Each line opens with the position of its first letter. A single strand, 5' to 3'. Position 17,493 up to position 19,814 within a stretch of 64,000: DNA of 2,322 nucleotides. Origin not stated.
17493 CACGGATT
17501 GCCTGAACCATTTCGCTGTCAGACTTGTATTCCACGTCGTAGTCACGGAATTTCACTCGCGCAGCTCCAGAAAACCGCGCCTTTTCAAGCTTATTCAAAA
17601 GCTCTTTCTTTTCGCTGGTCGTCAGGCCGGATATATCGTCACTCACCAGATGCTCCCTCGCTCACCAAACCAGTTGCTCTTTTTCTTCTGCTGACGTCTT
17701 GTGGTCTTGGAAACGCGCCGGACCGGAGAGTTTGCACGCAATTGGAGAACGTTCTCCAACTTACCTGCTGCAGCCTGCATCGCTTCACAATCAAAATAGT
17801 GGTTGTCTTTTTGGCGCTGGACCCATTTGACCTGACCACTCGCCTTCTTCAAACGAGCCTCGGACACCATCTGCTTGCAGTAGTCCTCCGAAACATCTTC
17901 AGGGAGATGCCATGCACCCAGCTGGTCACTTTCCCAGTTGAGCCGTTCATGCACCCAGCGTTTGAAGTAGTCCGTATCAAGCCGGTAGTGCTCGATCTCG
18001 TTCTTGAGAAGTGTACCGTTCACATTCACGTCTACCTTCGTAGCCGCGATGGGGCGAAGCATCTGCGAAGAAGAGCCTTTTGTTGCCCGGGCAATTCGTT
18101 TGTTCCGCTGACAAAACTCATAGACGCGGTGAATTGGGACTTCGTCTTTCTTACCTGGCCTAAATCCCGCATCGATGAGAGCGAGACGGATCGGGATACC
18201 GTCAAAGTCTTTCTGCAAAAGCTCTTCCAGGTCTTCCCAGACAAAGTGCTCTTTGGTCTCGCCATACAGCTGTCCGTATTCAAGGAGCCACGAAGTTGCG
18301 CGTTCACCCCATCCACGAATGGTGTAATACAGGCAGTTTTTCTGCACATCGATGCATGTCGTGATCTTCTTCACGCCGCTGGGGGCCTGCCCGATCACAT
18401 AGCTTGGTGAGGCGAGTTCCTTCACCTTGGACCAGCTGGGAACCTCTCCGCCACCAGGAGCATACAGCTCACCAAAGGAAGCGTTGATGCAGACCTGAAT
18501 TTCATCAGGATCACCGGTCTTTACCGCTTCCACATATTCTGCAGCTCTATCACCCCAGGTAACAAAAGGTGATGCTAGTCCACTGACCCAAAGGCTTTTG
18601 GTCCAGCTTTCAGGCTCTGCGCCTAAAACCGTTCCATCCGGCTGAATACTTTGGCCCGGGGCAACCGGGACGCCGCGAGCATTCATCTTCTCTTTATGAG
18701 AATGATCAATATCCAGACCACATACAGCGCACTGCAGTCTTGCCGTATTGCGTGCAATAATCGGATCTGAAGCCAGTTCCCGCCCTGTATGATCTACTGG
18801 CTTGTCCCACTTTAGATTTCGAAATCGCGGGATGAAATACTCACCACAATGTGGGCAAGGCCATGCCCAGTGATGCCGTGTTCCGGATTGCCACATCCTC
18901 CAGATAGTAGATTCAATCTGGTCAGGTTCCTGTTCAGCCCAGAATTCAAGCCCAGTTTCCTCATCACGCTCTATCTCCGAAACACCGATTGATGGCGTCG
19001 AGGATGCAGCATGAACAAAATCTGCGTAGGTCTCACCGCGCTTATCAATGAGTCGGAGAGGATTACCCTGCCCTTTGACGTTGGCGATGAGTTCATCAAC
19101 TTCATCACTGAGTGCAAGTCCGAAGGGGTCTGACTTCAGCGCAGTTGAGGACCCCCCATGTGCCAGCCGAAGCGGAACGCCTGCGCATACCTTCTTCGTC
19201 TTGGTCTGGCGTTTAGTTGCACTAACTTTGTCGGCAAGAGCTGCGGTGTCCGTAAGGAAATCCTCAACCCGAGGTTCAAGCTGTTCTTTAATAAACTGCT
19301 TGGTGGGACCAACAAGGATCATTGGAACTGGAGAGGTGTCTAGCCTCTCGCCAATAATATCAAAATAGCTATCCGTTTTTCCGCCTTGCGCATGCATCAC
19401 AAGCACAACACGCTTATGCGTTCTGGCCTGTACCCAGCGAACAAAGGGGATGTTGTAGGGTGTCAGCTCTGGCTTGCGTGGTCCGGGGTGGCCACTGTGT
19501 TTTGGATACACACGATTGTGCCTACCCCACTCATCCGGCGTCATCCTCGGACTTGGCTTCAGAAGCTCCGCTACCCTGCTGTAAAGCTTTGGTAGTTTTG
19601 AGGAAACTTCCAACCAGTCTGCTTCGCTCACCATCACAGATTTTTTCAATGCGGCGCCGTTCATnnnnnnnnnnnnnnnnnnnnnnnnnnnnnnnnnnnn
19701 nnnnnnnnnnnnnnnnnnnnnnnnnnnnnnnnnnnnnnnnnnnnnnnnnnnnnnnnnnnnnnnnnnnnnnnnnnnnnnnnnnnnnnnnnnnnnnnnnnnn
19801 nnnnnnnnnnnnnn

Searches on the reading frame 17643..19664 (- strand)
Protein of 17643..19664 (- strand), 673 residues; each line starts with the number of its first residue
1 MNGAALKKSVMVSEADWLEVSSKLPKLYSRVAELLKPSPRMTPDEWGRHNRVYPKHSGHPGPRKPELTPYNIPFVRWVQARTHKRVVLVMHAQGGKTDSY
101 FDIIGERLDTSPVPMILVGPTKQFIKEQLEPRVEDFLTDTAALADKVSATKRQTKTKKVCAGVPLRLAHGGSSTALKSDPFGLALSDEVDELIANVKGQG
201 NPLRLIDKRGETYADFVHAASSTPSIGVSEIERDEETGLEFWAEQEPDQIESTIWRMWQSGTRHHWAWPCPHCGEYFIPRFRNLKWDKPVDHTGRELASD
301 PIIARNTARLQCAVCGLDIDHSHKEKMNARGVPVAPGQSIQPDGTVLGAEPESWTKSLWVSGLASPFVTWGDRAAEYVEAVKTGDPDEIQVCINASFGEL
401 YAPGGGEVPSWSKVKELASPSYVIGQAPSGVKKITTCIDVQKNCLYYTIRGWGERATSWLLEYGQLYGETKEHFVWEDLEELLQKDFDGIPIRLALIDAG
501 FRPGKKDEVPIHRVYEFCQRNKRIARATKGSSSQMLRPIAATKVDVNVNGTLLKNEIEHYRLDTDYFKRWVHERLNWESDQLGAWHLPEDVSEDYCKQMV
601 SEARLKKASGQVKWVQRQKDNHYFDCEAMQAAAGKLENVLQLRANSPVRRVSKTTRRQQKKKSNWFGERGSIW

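Call 108: search_protein_families(library=phrogs, proteins=[window:17643-19664:-], max_evalue=0.00001)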
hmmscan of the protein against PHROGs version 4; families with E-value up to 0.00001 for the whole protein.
window:17643-19664:- (673 aa): 5 families
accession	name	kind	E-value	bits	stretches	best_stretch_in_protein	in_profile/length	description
phrog_15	-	head and packaging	3.7e-157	526.8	1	27-642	341-926/1330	terminase large subunit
phrog_15657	-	unknown function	8.3e-11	42.9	1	331-487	5-155/230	-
phrog_21311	-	head and packaging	1.8e-10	42.1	1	120-235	6-123/218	terminase large subunit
phrog_675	-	head and packaging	8.3e-09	35.2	0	73-192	45-165/576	terminase large subunit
phrog_33134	-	head and packaging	1.7e-08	35.8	1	304-401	18-119/132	terminase large subunit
